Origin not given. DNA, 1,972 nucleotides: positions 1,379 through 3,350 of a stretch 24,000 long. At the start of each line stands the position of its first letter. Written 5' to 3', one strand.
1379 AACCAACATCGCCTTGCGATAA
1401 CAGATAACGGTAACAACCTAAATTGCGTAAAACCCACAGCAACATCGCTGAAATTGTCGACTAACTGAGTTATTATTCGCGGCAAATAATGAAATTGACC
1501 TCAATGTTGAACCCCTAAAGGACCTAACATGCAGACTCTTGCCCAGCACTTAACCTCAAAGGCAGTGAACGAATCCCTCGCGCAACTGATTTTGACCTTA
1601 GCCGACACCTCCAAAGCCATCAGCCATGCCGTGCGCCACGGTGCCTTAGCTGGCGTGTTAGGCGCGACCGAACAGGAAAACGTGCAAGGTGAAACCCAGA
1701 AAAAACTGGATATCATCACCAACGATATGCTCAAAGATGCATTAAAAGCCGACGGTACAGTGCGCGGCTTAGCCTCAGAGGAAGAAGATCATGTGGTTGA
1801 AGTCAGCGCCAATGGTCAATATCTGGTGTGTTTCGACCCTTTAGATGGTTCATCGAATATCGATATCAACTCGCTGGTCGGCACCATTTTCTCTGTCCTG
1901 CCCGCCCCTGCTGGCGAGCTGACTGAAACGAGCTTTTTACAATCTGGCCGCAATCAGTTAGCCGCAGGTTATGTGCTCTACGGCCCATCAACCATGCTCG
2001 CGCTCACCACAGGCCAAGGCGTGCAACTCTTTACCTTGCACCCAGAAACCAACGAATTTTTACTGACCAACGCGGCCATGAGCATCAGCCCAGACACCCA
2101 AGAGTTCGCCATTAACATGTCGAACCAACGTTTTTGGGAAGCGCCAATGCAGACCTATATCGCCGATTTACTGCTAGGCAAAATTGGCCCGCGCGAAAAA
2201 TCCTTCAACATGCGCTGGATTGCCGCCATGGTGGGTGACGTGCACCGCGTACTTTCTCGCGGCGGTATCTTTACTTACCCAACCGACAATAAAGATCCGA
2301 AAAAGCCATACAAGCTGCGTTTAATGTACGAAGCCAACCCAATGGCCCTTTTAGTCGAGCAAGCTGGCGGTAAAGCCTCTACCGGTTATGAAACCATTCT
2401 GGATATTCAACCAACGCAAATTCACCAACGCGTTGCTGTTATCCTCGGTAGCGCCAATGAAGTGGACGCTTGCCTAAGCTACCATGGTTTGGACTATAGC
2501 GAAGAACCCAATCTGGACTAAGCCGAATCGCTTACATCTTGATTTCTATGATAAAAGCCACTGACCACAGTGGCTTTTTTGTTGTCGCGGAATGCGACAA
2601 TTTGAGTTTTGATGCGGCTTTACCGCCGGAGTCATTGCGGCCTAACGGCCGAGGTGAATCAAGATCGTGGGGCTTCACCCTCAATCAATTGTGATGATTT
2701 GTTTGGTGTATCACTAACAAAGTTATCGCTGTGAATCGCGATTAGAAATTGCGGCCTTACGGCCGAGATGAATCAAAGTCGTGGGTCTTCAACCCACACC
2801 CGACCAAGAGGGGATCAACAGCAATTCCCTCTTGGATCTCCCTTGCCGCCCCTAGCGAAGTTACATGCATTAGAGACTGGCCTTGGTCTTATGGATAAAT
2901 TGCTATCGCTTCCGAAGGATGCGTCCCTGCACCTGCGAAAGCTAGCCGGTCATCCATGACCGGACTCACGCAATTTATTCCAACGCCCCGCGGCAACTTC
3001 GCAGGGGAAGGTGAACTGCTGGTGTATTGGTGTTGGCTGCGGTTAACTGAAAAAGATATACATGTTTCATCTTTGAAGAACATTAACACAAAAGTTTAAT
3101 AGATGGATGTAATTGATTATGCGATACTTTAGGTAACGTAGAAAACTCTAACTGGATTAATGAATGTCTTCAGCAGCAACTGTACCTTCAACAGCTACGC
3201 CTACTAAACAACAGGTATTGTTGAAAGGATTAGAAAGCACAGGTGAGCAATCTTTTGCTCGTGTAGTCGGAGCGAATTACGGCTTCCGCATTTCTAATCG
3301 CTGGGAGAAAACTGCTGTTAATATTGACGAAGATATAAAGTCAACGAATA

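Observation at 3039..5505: Compositionally foreign three-gene operon of unassignable proteins: candidate novel defence/accessory cassette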

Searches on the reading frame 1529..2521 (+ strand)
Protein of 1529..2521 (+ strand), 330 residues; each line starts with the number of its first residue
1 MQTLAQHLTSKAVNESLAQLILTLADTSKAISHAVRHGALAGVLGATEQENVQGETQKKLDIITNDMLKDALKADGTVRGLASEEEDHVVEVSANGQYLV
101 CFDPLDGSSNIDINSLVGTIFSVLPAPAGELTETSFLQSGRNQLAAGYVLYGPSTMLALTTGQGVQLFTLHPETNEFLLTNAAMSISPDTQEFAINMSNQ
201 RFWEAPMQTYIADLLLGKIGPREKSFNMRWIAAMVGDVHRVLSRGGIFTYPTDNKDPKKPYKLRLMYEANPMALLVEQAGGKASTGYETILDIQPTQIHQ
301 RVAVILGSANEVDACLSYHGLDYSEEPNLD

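Call 72: find_encoding_contigs(protein=window:1529-2521:+, flank=6000, max_places=10)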
Protein window:1529-2521:+ (330 aa): 23 contigs read that carry it; 8 places shown.
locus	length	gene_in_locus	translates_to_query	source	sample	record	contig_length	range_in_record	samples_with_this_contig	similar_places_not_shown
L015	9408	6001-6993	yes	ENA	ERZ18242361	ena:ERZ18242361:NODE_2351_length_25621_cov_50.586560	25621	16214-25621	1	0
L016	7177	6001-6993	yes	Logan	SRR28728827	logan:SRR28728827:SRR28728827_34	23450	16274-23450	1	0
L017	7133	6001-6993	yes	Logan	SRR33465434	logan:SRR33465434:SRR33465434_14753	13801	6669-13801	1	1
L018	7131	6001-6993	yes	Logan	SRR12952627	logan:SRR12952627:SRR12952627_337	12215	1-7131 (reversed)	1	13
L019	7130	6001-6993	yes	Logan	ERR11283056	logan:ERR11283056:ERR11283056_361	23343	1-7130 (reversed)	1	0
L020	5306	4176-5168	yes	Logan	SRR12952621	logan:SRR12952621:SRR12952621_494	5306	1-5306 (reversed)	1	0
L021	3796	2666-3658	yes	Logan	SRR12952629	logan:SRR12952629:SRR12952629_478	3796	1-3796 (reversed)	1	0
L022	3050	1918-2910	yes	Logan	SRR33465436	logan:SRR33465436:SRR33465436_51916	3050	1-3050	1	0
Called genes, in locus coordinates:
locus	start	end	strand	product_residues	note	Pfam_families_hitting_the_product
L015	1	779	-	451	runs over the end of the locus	PF00696:AA_kinase, PF13840:ACT_7 (faint), PF22468:ACT_9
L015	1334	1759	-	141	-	PF11697:DUF3293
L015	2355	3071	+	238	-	PF00072:Response_reg, PF00486:Trans_reg_C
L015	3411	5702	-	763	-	PF26549:Tricorn_N (faint), PF00930:DPPIV_N, PF02129:Peptidase_S15, PF01738:DLH, PF20434:BD-FAE, PF00326:Peptidase_S9, PF12146:Hydrolase_4 (weak)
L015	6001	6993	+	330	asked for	PF00316:FBPase, PF18913:FBPase_C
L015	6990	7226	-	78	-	-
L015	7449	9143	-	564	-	PF10592:AIPR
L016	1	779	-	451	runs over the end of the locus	PF00696:AA_kinase, PF13840:ACT_7 (faint), PF22468:ACT_9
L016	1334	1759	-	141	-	PF11697:DUF3293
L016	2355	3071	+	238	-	PF00072:Response_reg, PF00486:Trans_reg_C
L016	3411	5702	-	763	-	PF26549:Tricorn_N (faint), PF00930:DPPIV_N, PF02129:Peptidase_S15, PF01738:DLH (weak), PF20434:BD-FAE (weak), PF00326:Peptidase_S9, PF12146:Hydrolase_4 (weak)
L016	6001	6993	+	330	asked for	PF00316:FBPase, PF18913:FBPase_C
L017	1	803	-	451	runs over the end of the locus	PF00696:AA_kinase, PF13840:ACT_7 (faint), PF22468:ACT_9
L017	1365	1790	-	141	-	PF11697:DUF3293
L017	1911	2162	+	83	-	-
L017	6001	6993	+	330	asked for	PF00316:FBPase, PF18913:FBPase_C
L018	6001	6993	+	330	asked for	PF00316:FBPase, PF18913:FBPase_C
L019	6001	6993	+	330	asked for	PF00316:FBPase, PF18913:FBPase_C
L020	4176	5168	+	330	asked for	PF00316:FBPase, PF18913:FBPase_C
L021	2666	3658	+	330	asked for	PF00316:FBPase, PF18913:FBPase_C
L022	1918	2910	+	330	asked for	PF00316:FBPase, PF18913:FBPase_C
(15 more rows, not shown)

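Call 88: search_protein_families(library=padloc, proteins=[L015:7449-9143:-], max_evalue=0.00001)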
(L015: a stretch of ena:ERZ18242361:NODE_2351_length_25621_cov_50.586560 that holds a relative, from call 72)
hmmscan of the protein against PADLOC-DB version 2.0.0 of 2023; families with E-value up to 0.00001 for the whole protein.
L015:7449-9143:- (564 aa): 1 family
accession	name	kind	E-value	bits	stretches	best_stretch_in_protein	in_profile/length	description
PDLC02357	AbiU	-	9.1e-203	673.3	1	4-558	1-534/537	AbiU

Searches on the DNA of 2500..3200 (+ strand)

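Call 26: search_rna_families(source=window, start=2500, end=3200, threshold=evalue, max_evalue=1, show_alignments=2)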
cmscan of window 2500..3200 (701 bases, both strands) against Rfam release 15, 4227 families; matches with E-value up to 1: 2.
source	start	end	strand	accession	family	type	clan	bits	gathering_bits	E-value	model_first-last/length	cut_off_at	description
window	2907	2966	-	RF01731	TwoAYGGAY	Cis-reg;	CL00106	28.3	43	0.035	49-108/168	no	TwoAYGGAY RNA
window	2539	2582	+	RF00106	RNAI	Gene; antisense;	-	19.5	47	0.41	1-102/102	no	RNAI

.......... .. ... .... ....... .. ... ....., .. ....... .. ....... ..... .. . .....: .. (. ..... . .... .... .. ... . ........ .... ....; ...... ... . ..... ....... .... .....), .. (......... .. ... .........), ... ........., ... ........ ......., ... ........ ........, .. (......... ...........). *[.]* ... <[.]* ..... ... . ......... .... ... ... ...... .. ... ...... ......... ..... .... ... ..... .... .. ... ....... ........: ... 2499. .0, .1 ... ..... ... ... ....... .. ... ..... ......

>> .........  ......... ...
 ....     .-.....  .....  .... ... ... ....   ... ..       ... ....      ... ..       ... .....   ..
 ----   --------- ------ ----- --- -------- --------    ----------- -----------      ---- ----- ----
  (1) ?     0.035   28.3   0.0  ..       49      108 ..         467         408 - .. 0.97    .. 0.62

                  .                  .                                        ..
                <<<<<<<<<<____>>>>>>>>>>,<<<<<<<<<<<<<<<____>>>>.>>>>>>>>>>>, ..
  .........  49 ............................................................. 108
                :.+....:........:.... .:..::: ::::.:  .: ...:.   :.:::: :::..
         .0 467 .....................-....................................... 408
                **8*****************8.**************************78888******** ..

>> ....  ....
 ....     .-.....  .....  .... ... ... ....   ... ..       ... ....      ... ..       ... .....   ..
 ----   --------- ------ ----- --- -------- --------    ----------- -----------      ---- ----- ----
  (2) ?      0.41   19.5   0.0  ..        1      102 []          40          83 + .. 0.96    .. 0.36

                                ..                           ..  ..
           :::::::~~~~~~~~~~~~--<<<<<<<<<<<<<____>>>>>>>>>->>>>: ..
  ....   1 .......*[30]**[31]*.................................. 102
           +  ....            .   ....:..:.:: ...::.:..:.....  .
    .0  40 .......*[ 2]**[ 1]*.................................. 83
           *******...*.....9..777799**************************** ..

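Call 63: search_dna_similar(query=window:2748-3038:+, collection=plasmids, mode=distant, max_rows=20)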
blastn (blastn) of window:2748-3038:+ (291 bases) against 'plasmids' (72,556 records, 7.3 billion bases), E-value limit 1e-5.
Records with a match: 1; places in all: 1; records where one place covers at least 80% of the query: 0.
Best place of each record, by identity: 60-80% 1.
By first word of the organism name: Shewanella 1.
By predicted mobility (MOB-suite, as given by PLSDB): conjugative 1.
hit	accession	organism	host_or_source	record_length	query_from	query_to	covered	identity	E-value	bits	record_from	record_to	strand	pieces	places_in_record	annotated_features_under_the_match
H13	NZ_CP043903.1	Shewanella sp. LC6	-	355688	134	259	43%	78.3%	4e-18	99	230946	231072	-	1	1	none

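Call 70: get_annotated_region(hit=H13, flank=3000)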
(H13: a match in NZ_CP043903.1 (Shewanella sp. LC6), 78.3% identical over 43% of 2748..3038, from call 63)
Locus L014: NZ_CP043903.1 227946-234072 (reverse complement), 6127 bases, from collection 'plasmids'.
description: Shewanella sp. LC6 plasmid pSX1_LC6, complete sequence
organism: Shewanella sp. LC6 (NCBI taxid 2589790)
taxonomy: Bacteria; Pseudomonadota; Gammaproteobacteria; Alteromonadales; Shewanellaceae; Shewanella; Shewanella sp. LC6
host: -; source: -; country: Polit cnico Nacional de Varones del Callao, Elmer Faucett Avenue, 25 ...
typing (MOB-suite, as given by PLSDB): conjugative; replicon rep_cluster_493; relaxase MOBH,MOBP; mating-pair formation MPF_F
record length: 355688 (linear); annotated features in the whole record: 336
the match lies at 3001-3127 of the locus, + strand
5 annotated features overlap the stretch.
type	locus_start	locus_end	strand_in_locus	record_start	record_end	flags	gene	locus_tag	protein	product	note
CDS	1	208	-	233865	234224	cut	-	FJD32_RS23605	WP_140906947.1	hypothetical protein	-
CDS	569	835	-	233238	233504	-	-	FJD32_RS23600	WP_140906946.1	hypothetical protein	-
CDS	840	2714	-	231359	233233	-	-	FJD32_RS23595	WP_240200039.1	RHS repeat-associated core domain-containing protein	-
CDS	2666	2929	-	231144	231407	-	-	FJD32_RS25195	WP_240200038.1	hypothetical protein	-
CDS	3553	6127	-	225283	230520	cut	-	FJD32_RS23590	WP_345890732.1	RHS repeat-associated core domain-containing protein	-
